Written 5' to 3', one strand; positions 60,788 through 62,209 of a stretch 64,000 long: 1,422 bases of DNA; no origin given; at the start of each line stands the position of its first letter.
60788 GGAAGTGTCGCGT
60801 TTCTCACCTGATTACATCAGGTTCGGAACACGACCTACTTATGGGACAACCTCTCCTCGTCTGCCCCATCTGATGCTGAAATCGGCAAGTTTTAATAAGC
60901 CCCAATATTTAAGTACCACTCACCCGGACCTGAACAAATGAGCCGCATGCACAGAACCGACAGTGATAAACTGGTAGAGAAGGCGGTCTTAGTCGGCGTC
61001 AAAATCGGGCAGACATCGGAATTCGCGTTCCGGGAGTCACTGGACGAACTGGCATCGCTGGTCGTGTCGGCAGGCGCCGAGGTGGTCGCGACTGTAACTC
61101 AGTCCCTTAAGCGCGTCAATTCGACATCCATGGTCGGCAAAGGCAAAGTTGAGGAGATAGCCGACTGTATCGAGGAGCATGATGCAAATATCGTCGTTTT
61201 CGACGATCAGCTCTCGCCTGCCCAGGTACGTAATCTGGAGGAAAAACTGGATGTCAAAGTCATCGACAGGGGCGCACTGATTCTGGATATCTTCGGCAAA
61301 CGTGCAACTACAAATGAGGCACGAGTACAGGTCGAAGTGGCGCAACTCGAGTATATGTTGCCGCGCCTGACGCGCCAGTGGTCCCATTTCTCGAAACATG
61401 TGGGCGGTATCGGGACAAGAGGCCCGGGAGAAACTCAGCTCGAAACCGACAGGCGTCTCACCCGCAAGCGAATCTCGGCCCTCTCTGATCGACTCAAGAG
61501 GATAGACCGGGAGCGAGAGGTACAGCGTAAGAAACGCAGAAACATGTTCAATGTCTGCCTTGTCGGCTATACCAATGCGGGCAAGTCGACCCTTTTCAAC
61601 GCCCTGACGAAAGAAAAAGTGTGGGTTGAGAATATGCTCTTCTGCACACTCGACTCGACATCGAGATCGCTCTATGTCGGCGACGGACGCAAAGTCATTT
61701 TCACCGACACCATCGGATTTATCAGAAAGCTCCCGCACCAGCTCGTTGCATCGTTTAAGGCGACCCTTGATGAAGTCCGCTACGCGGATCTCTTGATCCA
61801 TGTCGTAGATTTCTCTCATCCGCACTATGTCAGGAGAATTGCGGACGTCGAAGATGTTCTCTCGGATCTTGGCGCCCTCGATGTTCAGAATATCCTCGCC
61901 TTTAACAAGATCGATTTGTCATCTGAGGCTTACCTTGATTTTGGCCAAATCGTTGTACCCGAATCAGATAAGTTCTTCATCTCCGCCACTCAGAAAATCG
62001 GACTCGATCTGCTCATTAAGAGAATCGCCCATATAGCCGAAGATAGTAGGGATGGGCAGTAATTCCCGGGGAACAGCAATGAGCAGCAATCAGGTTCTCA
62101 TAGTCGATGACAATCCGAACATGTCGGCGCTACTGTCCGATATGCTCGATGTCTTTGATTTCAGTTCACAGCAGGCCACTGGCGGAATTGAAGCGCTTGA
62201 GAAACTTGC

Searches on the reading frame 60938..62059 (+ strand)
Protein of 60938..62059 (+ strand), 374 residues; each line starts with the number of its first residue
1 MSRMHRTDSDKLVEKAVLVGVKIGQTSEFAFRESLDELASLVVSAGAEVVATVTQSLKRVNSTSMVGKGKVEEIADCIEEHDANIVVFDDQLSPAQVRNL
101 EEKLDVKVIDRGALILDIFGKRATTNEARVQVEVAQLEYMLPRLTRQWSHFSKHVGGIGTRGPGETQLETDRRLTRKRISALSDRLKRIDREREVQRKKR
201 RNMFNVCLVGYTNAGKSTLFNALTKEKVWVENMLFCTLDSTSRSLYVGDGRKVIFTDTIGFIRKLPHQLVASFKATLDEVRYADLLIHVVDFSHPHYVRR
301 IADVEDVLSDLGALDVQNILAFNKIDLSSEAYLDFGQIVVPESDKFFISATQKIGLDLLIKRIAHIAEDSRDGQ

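Call 31: find_encoding_contigs(protein=window:60938-62059:+, flank=10000, max_places=4)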
Protein window:60938-62059:+ (374 aa): 4 contigs read that carry it; 3 places shown.
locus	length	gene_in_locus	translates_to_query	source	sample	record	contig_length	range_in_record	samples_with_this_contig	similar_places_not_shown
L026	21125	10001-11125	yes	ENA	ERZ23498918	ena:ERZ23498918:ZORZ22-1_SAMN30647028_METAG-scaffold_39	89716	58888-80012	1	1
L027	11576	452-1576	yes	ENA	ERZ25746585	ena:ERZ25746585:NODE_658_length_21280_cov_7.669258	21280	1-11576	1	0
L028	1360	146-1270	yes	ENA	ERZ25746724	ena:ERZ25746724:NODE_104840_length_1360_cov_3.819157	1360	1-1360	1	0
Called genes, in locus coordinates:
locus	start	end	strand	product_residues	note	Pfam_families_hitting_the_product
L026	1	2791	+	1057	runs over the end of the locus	PF08126:Propeptide_C25, PF01364:Peptidase_C25, PF02412:TSP_3 (weak)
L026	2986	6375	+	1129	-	PF17757:UvrB_inter, PF02559:CarD_TRCF_RID, PF00270:DEAD, PF04851:ResIII, PF00271:Helicase_C, PF03461:TRCF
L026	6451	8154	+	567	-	PF13145:Rotamase_2, PF13616:Rotamase_3, PF00639:Rotamase, PF13145:Rotamase_2, PF00639:Rotamase (weak)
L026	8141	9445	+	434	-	PF13624:SurA_N_3, PF09312:SurA_N, PF13145:Rotamase_2, PF13616:Rotamase_3, PF00639:Rotamase, PF13616:Rotamase_3, PF00639:Rotamase, PF13145:Rotamase_2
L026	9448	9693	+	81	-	PF01479:S4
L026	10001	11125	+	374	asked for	PF13167:GTP-bdg_N, PF16360:GTP-bdg_M, PF01926:MMR_HSR1, PF02421:FeoB_N (weak)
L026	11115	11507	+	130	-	PF00072:Response_reg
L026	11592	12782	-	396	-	PF00149:Metallophos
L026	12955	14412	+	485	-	PF04015:DUF362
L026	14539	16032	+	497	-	PF27533:CapK_C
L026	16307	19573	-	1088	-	PF00930:DPPIV_N (faint), PF26549:Tricorn_N, PF25174:Beta-prop_THOC3, PF26549:Tricorn_N, PF26550:Tricorn_2nd, PF14684:Tricorn_C1, PF14685:PDZ_Tricorn, PF03572:Peptidase_S41, +4 more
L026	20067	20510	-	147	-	-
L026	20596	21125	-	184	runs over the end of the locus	-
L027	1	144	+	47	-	?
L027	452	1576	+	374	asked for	PF13167:GTP-bdg_N, PF16360:GTP-bdg_M, PF01926:MMR_HSR1, PF02421:FeoB_N (weak)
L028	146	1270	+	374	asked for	PF13167:GTP-bdg_N, PF16360:GTP-bdg_M, PF01926:MMR_HSR1, PF02421:FeoB_N (weak)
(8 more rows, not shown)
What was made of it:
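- Copy B lies between two genes on the same strand (call 31).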
